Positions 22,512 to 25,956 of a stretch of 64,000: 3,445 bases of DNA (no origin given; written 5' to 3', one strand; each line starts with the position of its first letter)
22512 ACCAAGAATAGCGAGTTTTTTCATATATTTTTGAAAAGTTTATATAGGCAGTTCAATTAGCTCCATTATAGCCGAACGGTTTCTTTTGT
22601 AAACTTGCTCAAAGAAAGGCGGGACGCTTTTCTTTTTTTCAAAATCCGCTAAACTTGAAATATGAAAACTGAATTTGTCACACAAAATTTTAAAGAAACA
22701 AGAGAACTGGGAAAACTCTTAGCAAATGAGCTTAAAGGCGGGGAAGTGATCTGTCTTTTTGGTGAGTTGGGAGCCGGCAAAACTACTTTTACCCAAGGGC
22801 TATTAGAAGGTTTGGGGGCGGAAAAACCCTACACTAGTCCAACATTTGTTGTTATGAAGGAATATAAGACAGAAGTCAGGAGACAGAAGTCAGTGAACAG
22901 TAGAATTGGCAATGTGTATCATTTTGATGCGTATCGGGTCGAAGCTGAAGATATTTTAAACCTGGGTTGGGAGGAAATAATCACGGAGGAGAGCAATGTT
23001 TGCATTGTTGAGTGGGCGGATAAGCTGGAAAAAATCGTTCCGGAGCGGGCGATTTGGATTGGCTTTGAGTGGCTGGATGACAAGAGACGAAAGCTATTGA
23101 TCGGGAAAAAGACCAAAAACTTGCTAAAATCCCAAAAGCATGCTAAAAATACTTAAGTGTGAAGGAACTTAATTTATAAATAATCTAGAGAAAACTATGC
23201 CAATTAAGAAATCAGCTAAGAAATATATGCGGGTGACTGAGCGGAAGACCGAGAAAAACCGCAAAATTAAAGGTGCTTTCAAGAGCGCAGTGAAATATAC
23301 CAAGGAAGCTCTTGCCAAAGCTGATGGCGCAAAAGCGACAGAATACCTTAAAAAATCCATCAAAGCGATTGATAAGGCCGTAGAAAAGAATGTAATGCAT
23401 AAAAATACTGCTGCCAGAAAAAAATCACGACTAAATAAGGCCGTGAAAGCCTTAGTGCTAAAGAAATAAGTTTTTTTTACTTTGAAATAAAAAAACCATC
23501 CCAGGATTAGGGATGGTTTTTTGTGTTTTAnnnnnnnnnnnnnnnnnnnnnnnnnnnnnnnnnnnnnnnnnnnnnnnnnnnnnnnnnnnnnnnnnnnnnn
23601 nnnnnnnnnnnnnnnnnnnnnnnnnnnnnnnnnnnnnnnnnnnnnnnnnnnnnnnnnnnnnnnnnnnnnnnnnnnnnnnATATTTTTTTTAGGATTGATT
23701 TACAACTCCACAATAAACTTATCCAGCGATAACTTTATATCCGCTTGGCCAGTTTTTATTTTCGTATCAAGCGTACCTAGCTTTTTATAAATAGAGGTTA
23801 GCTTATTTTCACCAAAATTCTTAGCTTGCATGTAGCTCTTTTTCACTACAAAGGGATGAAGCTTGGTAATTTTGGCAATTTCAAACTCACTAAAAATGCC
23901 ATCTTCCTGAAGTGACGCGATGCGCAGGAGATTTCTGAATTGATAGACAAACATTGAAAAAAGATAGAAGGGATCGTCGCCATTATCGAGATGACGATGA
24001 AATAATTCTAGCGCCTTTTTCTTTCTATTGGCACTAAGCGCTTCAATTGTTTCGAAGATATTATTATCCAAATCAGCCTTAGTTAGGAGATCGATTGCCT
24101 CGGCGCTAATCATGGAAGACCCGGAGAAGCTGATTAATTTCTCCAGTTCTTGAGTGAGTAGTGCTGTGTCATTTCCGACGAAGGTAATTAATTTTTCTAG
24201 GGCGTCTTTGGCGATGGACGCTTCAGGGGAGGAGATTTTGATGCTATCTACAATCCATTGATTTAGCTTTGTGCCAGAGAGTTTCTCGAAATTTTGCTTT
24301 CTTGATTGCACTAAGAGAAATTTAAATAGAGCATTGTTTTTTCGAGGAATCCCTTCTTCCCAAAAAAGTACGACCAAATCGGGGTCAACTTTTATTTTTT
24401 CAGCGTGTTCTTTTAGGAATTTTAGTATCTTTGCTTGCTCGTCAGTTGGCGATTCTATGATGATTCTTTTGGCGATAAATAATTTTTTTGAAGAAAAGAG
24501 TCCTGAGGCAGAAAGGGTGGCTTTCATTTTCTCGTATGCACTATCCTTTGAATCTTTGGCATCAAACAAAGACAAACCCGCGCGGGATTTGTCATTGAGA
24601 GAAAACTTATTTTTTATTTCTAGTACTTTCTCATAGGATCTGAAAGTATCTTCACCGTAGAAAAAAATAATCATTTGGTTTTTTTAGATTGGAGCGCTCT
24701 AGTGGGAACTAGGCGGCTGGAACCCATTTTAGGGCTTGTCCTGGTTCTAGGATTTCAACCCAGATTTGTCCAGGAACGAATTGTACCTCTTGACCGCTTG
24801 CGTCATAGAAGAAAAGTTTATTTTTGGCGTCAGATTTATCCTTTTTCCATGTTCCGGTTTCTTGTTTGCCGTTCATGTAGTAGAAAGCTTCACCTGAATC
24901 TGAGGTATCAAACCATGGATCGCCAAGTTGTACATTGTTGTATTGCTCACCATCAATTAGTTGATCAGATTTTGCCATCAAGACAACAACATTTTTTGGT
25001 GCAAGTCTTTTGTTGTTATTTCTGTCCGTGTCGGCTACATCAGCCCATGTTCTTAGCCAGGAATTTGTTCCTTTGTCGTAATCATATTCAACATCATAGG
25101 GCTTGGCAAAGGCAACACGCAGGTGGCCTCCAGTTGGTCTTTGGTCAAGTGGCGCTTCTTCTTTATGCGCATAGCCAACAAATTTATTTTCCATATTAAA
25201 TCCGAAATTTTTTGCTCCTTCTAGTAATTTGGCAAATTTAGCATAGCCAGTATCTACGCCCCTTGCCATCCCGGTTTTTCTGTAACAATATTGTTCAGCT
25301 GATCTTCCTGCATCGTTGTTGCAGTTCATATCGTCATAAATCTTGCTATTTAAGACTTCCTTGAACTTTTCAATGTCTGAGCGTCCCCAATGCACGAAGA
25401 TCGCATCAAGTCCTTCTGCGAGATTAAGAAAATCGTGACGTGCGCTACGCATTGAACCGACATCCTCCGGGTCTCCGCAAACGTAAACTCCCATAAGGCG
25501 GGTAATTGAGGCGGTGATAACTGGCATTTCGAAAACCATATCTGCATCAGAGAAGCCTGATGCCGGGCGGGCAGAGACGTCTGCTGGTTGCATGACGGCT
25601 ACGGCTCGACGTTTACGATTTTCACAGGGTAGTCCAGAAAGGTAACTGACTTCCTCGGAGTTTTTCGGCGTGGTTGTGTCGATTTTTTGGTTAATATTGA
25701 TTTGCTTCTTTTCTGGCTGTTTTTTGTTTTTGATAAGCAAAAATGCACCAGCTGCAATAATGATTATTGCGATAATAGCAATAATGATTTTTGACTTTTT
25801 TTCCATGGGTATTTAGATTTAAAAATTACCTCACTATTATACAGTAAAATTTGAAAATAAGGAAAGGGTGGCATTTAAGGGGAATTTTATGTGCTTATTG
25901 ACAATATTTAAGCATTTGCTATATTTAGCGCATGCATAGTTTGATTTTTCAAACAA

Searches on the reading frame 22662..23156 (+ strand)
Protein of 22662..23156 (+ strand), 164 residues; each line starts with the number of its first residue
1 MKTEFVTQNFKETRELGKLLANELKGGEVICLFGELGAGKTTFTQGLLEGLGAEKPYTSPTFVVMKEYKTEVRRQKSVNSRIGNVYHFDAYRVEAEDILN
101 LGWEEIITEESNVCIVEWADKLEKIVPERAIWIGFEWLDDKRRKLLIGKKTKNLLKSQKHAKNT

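Call 16: search_protein_families(library=pfam, proteins=[window:22662-23156:+], max_evalue=0.001)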
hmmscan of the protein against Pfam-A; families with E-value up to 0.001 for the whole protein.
window:22662-23156:+ (164 aa): 1 family
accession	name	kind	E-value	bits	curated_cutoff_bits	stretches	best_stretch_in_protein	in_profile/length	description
PF02367.23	TsaE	-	4.1e-36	124.2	26.6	1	8-143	2-126/128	Threonylcarbamoyl adenosine biosynthesis protein TsaE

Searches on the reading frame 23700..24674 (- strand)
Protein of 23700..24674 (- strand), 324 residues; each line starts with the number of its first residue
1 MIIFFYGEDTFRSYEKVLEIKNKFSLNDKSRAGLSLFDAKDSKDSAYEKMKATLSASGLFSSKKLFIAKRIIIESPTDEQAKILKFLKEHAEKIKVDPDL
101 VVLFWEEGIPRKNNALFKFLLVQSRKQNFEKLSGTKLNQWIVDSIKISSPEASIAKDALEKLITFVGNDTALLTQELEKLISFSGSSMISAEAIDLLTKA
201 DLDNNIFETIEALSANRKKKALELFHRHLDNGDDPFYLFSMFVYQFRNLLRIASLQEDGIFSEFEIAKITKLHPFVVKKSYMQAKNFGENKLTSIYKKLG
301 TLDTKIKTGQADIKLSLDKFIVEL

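Call 16: search_protein_families(library=pfam, proteins=[window:23700-24674:-], max_evalue=0.001)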
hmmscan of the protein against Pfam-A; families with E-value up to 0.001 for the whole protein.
window:23700-24674:- (324 aa): 1 family
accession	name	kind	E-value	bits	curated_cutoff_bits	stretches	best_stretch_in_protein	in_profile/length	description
PF21694.2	DNA_pol3_delta_C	-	7.1e-28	97.5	27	1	203-323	1-120/121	DNA polymerase III delta subunit, C-terminal domain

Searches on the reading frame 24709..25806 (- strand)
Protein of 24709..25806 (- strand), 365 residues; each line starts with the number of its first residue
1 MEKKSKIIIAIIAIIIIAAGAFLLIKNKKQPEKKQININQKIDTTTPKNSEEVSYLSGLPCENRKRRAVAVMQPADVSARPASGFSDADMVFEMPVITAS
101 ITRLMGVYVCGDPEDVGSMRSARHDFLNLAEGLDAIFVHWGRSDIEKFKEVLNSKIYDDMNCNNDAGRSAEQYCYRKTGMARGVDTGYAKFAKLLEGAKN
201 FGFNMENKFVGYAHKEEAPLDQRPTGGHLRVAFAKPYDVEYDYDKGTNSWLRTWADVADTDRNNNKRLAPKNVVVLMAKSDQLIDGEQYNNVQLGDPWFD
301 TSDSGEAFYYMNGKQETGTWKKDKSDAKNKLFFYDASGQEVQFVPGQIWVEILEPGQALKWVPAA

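Call 16: search_protein_families(library=pfam, proteins=[window:24709-25806:-], max_evalue=0.001)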
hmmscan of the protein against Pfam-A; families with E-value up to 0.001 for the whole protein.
window:24709-25806:- (365 aa): 2 families
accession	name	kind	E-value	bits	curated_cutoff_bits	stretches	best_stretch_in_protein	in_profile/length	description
PF11258.13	DUF3048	-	3e-28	99.3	25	1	57-203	2-147/148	Protein of unknown function (DUF3048) N-terminal domain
PF17479.7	DUF3048_C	-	8.5e-21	74.9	25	1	231-350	3-114/114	Protein of unknown function (DUF3048) C-terminal domain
